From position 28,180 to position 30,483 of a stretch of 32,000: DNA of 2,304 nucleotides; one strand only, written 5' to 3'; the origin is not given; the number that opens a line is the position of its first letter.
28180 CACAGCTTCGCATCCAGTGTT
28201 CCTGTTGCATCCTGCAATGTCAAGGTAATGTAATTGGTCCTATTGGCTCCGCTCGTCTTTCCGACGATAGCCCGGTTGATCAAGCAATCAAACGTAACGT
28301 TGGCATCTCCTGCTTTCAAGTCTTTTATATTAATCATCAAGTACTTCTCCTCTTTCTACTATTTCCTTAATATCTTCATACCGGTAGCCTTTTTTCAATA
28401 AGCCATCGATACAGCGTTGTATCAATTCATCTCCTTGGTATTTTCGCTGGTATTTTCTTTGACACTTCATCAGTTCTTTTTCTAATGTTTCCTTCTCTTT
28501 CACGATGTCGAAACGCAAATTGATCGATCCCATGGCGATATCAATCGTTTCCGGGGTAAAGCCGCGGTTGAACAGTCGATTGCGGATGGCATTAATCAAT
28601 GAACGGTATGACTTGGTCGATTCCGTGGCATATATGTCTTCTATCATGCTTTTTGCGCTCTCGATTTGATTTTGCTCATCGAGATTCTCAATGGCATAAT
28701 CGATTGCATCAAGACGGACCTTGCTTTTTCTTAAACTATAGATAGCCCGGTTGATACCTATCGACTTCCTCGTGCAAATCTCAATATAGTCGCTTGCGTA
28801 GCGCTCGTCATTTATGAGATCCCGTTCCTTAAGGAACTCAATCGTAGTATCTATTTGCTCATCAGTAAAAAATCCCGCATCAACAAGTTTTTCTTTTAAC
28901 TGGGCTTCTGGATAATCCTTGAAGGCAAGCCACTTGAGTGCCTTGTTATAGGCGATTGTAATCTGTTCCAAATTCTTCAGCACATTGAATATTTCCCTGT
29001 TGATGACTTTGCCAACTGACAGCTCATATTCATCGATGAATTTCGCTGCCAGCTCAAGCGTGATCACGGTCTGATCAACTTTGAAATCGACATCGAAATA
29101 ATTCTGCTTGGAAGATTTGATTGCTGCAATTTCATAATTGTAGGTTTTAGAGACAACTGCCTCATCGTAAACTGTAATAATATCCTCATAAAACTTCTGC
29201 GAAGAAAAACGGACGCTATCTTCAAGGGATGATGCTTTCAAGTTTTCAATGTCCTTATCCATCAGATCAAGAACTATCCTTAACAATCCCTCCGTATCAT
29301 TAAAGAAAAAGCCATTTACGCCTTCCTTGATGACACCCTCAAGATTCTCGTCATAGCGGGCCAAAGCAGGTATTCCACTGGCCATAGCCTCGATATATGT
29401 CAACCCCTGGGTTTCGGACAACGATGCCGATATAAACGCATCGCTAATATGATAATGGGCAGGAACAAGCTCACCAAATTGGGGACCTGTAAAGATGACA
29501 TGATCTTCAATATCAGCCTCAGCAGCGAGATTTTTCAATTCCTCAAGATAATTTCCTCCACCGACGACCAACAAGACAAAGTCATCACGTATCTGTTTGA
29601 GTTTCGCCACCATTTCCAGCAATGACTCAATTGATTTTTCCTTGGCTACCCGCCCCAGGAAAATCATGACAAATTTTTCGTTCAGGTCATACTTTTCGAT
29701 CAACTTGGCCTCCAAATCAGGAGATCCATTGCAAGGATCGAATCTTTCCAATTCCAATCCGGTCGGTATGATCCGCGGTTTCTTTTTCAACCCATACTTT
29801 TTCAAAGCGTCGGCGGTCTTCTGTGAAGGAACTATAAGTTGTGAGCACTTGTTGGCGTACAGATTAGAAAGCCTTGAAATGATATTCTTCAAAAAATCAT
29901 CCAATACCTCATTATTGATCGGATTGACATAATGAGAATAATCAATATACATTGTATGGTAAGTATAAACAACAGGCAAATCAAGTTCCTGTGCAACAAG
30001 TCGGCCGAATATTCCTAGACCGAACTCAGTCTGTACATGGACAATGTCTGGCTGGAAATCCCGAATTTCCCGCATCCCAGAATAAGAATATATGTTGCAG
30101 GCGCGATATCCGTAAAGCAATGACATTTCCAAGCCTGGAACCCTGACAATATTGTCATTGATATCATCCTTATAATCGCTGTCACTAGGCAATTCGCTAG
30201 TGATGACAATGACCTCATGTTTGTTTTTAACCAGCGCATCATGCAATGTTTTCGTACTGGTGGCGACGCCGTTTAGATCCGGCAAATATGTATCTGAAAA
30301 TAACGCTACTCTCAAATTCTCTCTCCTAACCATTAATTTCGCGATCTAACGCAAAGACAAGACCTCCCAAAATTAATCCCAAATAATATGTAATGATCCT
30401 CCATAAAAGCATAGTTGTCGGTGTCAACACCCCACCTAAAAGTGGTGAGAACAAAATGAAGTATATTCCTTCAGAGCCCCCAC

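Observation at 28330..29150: Complete RecX-like regulator fused in frame to the C-terminus of a membrane-lipid glycosyltransferase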

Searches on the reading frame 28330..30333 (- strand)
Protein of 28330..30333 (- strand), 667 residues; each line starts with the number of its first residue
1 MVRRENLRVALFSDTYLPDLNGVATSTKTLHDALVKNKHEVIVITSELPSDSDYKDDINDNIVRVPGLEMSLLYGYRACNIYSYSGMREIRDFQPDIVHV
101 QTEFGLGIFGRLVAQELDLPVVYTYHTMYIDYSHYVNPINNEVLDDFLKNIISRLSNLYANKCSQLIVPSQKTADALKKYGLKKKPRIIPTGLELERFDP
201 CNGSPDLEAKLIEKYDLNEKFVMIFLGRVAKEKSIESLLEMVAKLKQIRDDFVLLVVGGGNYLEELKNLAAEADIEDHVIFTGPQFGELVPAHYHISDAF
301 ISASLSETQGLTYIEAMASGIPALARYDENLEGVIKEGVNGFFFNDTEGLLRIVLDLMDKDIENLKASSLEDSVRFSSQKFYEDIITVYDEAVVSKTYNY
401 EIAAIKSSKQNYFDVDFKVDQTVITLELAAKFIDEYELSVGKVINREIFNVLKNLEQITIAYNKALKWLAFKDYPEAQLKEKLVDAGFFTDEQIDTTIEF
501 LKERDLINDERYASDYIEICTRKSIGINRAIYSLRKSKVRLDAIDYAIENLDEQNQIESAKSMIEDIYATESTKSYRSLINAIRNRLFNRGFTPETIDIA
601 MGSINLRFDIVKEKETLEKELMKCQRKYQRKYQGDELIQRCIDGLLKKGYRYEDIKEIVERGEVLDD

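Call 3: search_protein_families(library=pfam, proteins=[window:28330-30333:-], max_evalue=1)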
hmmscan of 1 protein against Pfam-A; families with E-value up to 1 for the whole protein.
window:28330-30333:- (667 aa): 11 families
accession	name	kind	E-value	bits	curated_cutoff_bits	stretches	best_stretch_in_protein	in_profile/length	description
PF00534.26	Glycos_transf_1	-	4.7e-31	108.1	26.4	1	213-360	7-158/172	Glycosyl transferases group 1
PF13439.12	Glyco_transf_4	-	3.7e-30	105.6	28.5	1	21-197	2-170/170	Glycosyltransferase Family 4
PF13692.12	Glyco_trans_1_4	-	8.7e-24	84.8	27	1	221-359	2-141/142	Glycosyl transferases group 1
PF13579.12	Glyco_trans_4_4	-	6.6e-14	53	29.7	1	21-192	1-158/158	Glycosyl transferase 4-like domain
PF21982.2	RecX_HTH1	-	8.8e-13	48.4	26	1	461-501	1-40/40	RecX, first three-helix domain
PF13477.12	Glyco_trans_4_2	-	2.2e-07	31.5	23.4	1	27-129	13-110/139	Glycosyl transferase 4-like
PF21981.2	RecX_HTH3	-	2.3e-05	24.9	26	1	615-658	5-47/48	RecX, third three-helix domain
PF02631.22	RecX_HTH2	-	0.038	14.7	26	0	508-546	1-40/42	RecX, second three-helix domain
PF20706.3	GT4-conflict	-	0.045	13.2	26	1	217-325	194-310/385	Family 4 Glycosyltransferase in conflict systems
PF13524.12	Glyco_trans_1_2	-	0.063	13.7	25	1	307-361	61-115/144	Glycosyl transferase-like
PF18188.7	PPL4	-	0.11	12.9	25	1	373-428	37-89/159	Prim-pol 4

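Call 4: search_protein_families(library=ncbifam, proteins=[window:28330-30333:-], max_evalue=1)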
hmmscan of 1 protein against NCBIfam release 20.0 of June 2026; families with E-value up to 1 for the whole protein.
window:28330-30333:- (667 aa): 51 families (the best 25 are shown)
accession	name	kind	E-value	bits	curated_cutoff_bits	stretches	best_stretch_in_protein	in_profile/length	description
NF049988.1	MGlcDAGSynMgs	equivalog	5.6e-68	230.1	400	1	8-394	2-389/398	alpha-monoglucosyldiacylglycerol synthase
NF010733.0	PRK14135.1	equivalog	6.2e-36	124.4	240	1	402-661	7-262/267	recombination regulator RecX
NF053787.1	GlcN_PG_synth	equivalog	4e-27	95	480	1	56-368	45-334/361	N-acetylglucosaminyl phosphatidylglycerol synthase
NF001058.0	PRK00117.4-1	equivalog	1.4e-20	74.2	194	2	402-600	6-203/214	recombination regulator RecX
TIGR03449.1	mycothiol_MshA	equivalog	1e-18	67.4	462.5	1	96-393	104-404/406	D-inositol-3-phosphate glycosyltransferase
NF053513.1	Gtran_IagA_BgsA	equivalog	1.1e-18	67.3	460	1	95-392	44-331/333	LTA glycolipid anchor biosynthesis glycosyltransferase, IagA/BgsA family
TIGR04063.1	stp3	hypoth_equivalog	1.6e-18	66.8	442.05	1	88-361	86-361/397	TIGR04063 family PEP-CTERM/XrtA system glycosyltransferase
TIGR04047.1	MSMEG_0565_glyc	hypoth_equivalog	5.1e-17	62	259.85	1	144-326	120-306/373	MSMEG_0565 family glycosyltransferase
TIGR04157.1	glyco_rSAM_CFB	subfamily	1.2e-16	60.8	400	1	149-382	157-389/406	TIGR04157 family glycosyltransferase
TIGR03999.1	thiol_BshA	equivalog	3.6e-16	59.1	273.7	1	174-391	157-372/375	N-acetyl-alpha-D-glucosaminyl L-malate synthase BshA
NF007396.0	PRK09922.1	equivalog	7.6e-16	57.9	385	1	208-384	170-345/361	lipopolysaccharide 1,6-galactosyltransferase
TIGR03088.1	stp2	hypoth_equivalog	1.1e-15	57.6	409.05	1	184-345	160-321/374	TIGR03088 family PEP-CTERM/XrtA system glycosyltransferase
NF001057.0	PRK00117.3-3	equivalog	5.2e-15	55.8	146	1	459-601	3-143/151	recombination regulator RecX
NF047684.1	TeichurnBiosyTuaC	equivalog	1.1e-14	54.2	550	1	91-325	105-318/391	teichuronic acid biosynthesis protein TuaC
NF038298.1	EPS_HpsO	equivalog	1.6e-14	53.5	575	1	148-360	132-352/388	hormogonium polysaccharide biosynthesis glycosyltransferase HpsO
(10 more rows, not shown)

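Call 5: search_solved_structures(query=window:28330-30333:-, max_evalue=1, show_alignments=0)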
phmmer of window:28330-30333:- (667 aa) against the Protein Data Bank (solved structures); distinct sequences matched with E-value up to 1: 39.
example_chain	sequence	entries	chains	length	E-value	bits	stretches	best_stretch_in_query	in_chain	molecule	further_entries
6d9t_A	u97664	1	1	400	3.5e-11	45.7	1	219-379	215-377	Glycosyl transferase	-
6n1x_A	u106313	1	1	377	3.7e-11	45.6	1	219-379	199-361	Glycosyltransferase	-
3mbo_A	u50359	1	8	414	1.7e-10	43.5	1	211-391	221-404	Glycosyltransferase, group 1 family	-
2jjm_A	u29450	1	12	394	1.7e-10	43.5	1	211-391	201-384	GLYCOSYL TRANSFERASE, GROUP 1 FAMILY PROTEIN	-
3e3v_A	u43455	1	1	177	1e-08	37.5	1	448-609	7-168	Regulatory protein recX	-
6kih_A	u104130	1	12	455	5.7e-08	35.1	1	107-331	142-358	Tll1590 protein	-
5d00_A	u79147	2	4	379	5.8e-08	35.1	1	208-388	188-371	N-acetyl-alpha-D-glucosaminyl L-malate synthase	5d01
7mi0_A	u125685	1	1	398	6.6e-08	34.9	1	177-344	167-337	Glycosyltransferase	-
3c4q_A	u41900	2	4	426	9.4e-08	34.4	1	107-396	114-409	Predicted glycosyltransferases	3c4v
3c48_A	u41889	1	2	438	1.1e-07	34.2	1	107-396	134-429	Predicted glycosyltransferases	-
4pqg_A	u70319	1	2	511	1.8e-06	30.2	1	219-345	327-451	Glycosyltransferase Gtf1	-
3oka_A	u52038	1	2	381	1.9e-06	30.1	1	181-363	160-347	GDP-mannose-dependent alpha-(1-6)-phosphatidylinositol monomannoside mannosyltransferase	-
3okc_A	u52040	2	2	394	2e-06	30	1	181-363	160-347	GDP-mannose-dependent alpha-(1-6)-phosphatidylinositol monomannoside mannosyltransferase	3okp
5e9t_A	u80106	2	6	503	1.7e-05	26.9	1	219-344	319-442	Glycosyltransferase Gtf1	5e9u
4xyw_A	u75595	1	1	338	1.9e-05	26.8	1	220-381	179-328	O-antigen biosynthesis glycosyltransferase WbnH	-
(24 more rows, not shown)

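Call 7: find_homologous_proteins(query=window:28330-30333:-, max_evalue=0.00001)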
Query window:28330-30333:- (667 aa): 1945 proteins with E <= 0.00001 among 8000 candidates; the best 120 are listed.
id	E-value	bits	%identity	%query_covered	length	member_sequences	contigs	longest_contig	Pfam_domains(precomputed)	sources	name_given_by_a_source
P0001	0.0e+0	1455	100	99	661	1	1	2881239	PF00534.27,PF13477.13,PF13579.13,PF21982.3,PF13439.13,PF13692.13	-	-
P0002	0.0e+0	1306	88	99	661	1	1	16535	PF00534.27,PF13477.13,PF13579.13,PF21982.3,PF13439.13,PF13692.13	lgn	-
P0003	0.0e+0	1298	87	99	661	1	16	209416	PF00534.27,PF13477.13,PF13579.13,PF21982.3,PF13439.13,PF13692.13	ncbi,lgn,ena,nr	ncbi:MAG: RecX family transcriptional regulator [Erysipelotrichaceae bacterium]|nr:RecX family trans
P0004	0.0e+0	1262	84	99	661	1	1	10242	PF00534.27,PF13477.13,PF13579.13,PF21982.3,PF13439.13,PF13692.13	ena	-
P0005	0.0e+0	1249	84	99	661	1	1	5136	PF00534.27,PF13477.13,PF13579.13,PF21982.3,PF13439.13,PF13692.13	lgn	-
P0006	0.0e+0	1107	73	99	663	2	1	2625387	PF21981.3,PF00534.27,PF13477.13,PF13579.13,PF21982.3,PF13439.13,PF13692.13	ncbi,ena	-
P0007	9.9e-223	759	51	99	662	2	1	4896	PF21981.3,PF00534.27,PF13579.13,PF21982.3,PF13439.13,PF13692.13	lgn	-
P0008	4.5e-222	757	51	99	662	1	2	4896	PF21981.3,PF00534.27,PF13579.13,PF21982.3,PF13439.13,PF13692.13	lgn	-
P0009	6.5e-222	757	51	99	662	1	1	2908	PF21981.3,PF00534.27,PF13579.13,PF21982.3,PF13439.13,PF13692.13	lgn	-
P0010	9.0e-222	756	51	99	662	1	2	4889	PF21981.3,PF00534.27,PF13579.13,PF21982.3,PF13439.13,PF13692.13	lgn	-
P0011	2.5e-220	752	51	99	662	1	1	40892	PF21981.3,PF00534.27,PF13579.13,PF21982.3,PF13439.13,PF13692.13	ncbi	ncbi:glycosyltransferase [Thomasclavelia sp.]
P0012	2.5e-220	751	51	99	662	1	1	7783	PF21981.3,PF00534.27,PF13579.13,PF21982.3,PF13439.13,PF13692.13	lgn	-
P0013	3.9e-220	751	51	99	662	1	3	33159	PF21981.3,PF00534.27,PF13579.13,PF21982.3,PF13439.13,PF13692.13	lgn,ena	-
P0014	6.1e-219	747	51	99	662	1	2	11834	PF02631.23,PF21981.3,PF00534.27,PF13477.13,PF13579.13,PF21982.3,PF13439.13,PF13692.13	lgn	-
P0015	7.6e-219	747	51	99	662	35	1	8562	PF21981.3,PF00534.27,PF13579.13,PF21982.3,PF13439.13,PF13692.13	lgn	-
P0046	3.8e-215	734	51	98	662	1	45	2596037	PF21981.3,PF00534.27,PF13477.13,PF13579.13,PF21982.3,PF13439.13,PF13692.13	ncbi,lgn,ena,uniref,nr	ncbi:MAG: RecX family transcriptional regulator [[Clostridium] spiroforme]|uniref:Regulatory protein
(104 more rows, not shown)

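Call 10: find_encoding_contigs(protein=P0001, flank=10000, max_places=3)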
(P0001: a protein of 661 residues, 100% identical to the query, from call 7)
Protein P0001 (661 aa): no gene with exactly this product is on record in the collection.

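Call 12: find_encoding_contigs(protein=P0046, flank=8000, max_places=2)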
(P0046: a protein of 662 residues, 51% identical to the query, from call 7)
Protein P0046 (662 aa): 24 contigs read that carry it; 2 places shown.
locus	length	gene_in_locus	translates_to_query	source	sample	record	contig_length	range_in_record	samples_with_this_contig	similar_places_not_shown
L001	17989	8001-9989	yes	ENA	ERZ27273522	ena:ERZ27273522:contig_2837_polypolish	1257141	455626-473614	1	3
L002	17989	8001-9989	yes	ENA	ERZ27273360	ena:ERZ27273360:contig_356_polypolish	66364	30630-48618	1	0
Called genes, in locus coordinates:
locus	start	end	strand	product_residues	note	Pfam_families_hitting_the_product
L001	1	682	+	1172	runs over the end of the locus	PF01855:POR_N, PF17147:PFOR_II, PF01558:POR, PF12838:Fer4_7, PF13183:Fer4_8 (weak), PF13187:Fer4_9, PF13237:Fer4_10 (weak), PF02775:TPP_enzyme_C, +6 more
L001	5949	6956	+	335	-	PF13439:Glyco_transf_4, PF00534:Glycos_transf_1, PF13692:Glyco_trans_1_4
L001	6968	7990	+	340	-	PF03706:LPG_synthase_TM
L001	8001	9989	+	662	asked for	PF13439:Glyco_transf_4, PF13477:Glyco_trans_4_2 (faint), PF13579:Glyco_trans_4_4, PF00534:Glycos_transf_1, PF13692:Glyco_trans_1_4, PF21982:RecX_HTH1 (faint), PF21981:RecX_HTH3 (weak)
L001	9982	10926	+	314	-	PF01336:tRNA_anti-codon, PF01966:HD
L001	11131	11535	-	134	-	PF11969:DcpS_C, PF01230:HIT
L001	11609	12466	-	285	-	-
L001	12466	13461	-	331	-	PF13145:Rotamase_2 (weak), PF13616:Rotamase_3, PF00639:Rotamase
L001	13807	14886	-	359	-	PF01594:AI-2E_transport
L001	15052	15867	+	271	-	PF02463:SMC_N, PF00005:ABC_tran, PF13304:AAA_21 (faint)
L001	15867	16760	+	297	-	PF01458:SUFBD_core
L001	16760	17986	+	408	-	PF00266:Aminotran_5, PF00155:Aminotran_1_2 (weak), PF01212:Beta_elim_lyase (weak), PF01041:DegT_DnrJ_EryC1 (weak), PF01053:Cys_Met_Meta_PP (weak)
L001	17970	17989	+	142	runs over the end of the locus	PF01592:NifU_N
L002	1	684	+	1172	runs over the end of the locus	PF01855:POR_N, PF17147:PFOR_II, PF01558:POR, PF12838:Fer4_7, PF13183:Fer4_8 (weak), PF13187:Fer4_9, PF13237:Fer4_10 (weak), PF02775:TPP_enzyme_C, +6 more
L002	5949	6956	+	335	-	PF13439:Glyco_transf_4, PF00534:Glycos_transf_1, PF13692:Glyco_trans_1_4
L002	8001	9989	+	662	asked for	PF13439:Glyco_transf_4, PF13477:Glyco_trans_4_2 (faint), PF13579:Glyco_trans_4_4, PF00534:Glycos_transf_1, PF13692:Glyco_trans_1_4, PF21982:RecX_HTH1 (faint), PF21981:RecX_HTH3 (weak)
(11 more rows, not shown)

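Call 13: find_encoding_contigs(protein=P0006, flank=8000, max_places=2)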
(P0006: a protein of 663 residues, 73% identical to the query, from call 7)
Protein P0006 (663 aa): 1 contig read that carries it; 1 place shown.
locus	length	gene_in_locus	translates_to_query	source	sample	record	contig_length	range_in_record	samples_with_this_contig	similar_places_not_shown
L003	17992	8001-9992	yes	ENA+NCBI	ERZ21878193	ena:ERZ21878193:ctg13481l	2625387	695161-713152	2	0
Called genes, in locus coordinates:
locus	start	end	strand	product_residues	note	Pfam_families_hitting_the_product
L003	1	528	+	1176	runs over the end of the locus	PF01855:POR_N, PF17147:PFOR_II, PF01558:POR, PF12837:Fer4_6 (weak), PF12838:Fer4_7, PF13183:Fer4_8 (weak), PF13187:Fer4_9 (weak), PF02775:TPP_enzyme_C, +5 more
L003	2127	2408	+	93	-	-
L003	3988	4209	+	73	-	-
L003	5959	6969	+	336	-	PF13579:Glyco_trans_4_4 (faint), PF13439:Glyco_transf_4, PF00534:Glycos_transf_1, PF13692:Glyco_trans_1_4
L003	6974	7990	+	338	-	PF03706:LPG_synthase_TM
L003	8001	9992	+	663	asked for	PF13439:Glyco_transf_4, PF13477:Glyco_trans_4_2 (weak), PF13579:Glyco_trans_4_4, PF00534:Glycos_transf_1, PF13692:Glyco_trans_1_4, PF21982:RecX_HTH1 (weak), PF21981:RecX_HTH3 (faint)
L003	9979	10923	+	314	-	PF01336:tRNA_anti-codon, PF01966:HD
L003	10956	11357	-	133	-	PF11969:DcpS_C, PF01230:HIT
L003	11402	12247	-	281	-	-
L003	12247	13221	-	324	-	PF13616:Rotamase_3, PF00639:Rotamase (weak)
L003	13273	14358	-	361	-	PF01594:AI-2E_transport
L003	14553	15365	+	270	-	PF02463:SMC_N (weak), PF00005:ABC_tran, PF13304:AAA_21 (faint)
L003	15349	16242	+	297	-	PF01458:SUFBD_core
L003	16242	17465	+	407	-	PF00266:Aminotran_5, PF01053:Cys_Met_Meta_PP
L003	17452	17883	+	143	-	PF01592:NifU_N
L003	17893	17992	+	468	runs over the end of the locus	PF19295:SufBD_N, PF01458:SUFBD_core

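Call 32: predict_structure(alignment_id=A1)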
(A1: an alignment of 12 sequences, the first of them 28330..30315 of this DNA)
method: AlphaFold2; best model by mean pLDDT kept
length: 661 residues; sequences in the alignment: 12
mean_pLDDT: 79.2   pTM: 0.56
mean pLDDT of the five models: 79.2, 77.9, 77.8, 77.0, 74.0
residues with pLDDT >= 90: 180; 70-90: 335; 50-70: 96; < 50: 50
segments of 3 or more residues with pLDDT < 50: 13-18, 43-45, 69-75, 121-142, 223-225
pLDDT, mean of each block of 10 residues (from residue 1): 83 50 87 87 51 68 52 51 80 74 74 74 34 39 50 56 73 70 77 88 95 92 58 92 94 77 90 86 86 79 71 90 79 90 94 91 90 89 74 81 84 77 89 88 86 88 88 88 83 90 91 88 91 90 87 90 74 87 91 85 77 85 84 86 81 65 38
secondary structure, 60 per line:
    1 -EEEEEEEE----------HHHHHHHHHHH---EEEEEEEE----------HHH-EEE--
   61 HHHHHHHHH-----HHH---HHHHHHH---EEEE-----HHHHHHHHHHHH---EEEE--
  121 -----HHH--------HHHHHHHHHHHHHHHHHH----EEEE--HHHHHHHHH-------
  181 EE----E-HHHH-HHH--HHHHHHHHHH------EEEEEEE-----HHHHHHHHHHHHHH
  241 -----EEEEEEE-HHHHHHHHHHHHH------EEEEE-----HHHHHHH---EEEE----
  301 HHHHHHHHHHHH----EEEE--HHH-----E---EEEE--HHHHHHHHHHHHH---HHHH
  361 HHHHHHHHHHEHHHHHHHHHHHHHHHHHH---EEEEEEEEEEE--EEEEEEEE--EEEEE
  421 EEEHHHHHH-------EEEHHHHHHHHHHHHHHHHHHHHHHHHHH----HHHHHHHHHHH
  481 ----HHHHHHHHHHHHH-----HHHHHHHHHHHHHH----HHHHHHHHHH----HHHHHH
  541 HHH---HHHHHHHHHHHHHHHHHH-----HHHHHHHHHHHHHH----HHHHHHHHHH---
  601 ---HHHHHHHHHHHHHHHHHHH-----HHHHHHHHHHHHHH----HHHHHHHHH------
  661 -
elements in order: E2-9 H20-30 E34-41 E56-58 H61-69 H81-87 E91-94 H100-111 E115-118 H137-154 E159-162 H165-173 H189-192 H199-208 E215-221 H227-240 E246-252 H254-266 E273-277 H283-289 E293-296 H301-312 E317-320 E335-338 H341-353 H357-370 H372-389 E393-403 E406-413 E416-423 H424-429 E437-439 H440-465 H470-480 H485-497 H503-516 H521-530 H535-543 H547-564 H570-583 H588-597 H604-622 H628-641 H646-654

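Call 35: find_related_loci(query=A2, collection=genome_contigs, flank=6000)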
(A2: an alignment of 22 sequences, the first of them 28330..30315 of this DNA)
Query A2 (661 aa) in genome_contigs; peptide patterns used: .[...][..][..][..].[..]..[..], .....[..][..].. (x = any residue, [..] = any of these).
600 stretches matched a pattern (row limit reached: there are more); 591 encode a relative of the query (tblastn E <= 1e-3); the best 80 are kept; 80 distinct loci.
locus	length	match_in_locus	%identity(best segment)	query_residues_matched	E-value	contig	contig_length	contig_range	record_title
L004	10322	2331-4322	52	1-661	0e+0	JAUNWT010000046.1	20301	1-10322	MAG: Bacillota bacterium isolate S9M_St_35 NODE_1355_length_20301_cov_18.741233, whole genome shotgun sequence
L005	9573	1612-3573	44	1-655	0e+0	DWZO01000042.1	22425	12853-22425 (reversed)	MAG TPA_asm: Candidatus Massilimicrobiota merdigallinarum isolate CHK183-8118 CHK183__C104527_L22425_SAMEA5754827, whole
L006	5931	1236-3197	45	1-655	0e+0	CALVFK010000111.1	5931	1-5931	MAG: uncultured Massilimicrobiota sp. isolate BRZ_QR__bin26 genome assembly, contig: BRZ_QR__NODE_18695_length_5931_cov_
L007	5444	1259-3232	44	1-661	0e+0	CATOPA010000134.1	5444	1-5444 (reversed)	MAG TPA_asm: uncultured Erysipelotrichaceae bacterium isolate MGG28776_1680015426 genome assembly, contig: SRR9205156_96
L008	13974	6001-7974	42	1-661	2e-173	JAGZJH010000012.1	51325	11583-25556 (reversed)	MAG: Erysipelotrichaceae bacterium isolate L3_128_361G1_dasL3_128_361G1_metabat.metabat.32 L3_128_361G1_scaffold_297, wh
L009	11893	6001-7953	41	1-654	3e-168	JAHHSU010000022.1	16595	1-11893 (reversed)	MAG: Thomasclavelia sp. isolate MAG064 MAG064_22, whole genome shotgun sequence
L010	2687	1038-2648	46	1-539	9e-174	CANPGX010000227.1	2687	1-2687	MAG TPA_asm: uncultured Erysipelotrichaceae bacterium isolate SRR15730552_bin.44_metawrap_v1.3_MAG genome assembly, cont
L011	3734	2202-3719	47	1-460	4e-150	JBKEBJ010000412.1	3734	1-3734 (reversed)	MAG: Coprobacillaceae bacterium isolate VLC_075 k121_2931725, whole genome shotgun sequence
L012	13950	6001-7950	35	1-649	7e-117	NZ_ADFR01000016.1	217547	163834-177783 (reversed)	Bulleidia extructa W1219 contig00007, whole genome shotgun sequence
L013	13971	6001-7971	34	1-654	2e-114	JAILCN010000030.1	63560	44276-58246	MAG: Solobacterium sp. isolate RUI586 k141_2244612_flag=1_multi=18.9691_len=63560, whole genome shotgun sequence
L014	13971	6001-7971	35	1-657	5e-113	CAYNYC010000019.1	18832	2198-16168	MAG TPA_asm: uncultured Erysipelotrichaceae bacterium isolate SRP294416_co1_577 genome assembly, contig: NODE_5848_lengt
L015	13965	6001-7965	35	1-657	4e-113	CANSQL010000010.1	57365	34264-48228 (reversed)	MAG TPA_asm: uncultured Erysipelotrichaceae bacterium isolate SRR15510233_bin.7_metawrap_v1.3_MAG genome assembly, conti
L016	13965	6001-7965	35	1-657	3e-111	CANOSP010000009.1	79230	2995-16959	MAG TPA_asm: uncultured Erysipelotrichaceae bacterium isolate SRR15604533_bin.27_metawrap_v1.3_MAG genome assembly, cont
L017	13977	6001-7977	34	1-658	9e-111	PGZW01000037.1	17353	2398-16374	MAG: Firmicutes bacterium HGW-Firmicutes-19 08E140C01_scaffold_2249, whole genome shotgun sequence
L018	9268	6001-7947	35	1-649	3e-110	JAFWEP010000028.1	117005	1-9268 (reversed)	MAG: Erysipelotrichaceae bacterium isolate RGIG5669 Sheep_Duodenum-5__c124842, whole genome shotgun sequence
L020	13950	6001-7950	33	1-653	4e-109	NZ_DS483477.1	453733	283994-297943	Amedibacillus dolichus DSM 3991 Scfld_02_17, whole genome shotgun sequence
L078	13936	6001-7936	37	1-654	8e-81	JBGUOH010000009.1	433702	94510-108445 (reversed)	MAG: Bacilli bacterium isolate ruminal_MAG_191 ruminal_MAG_191_contig_0009, whole genome shotgun sequence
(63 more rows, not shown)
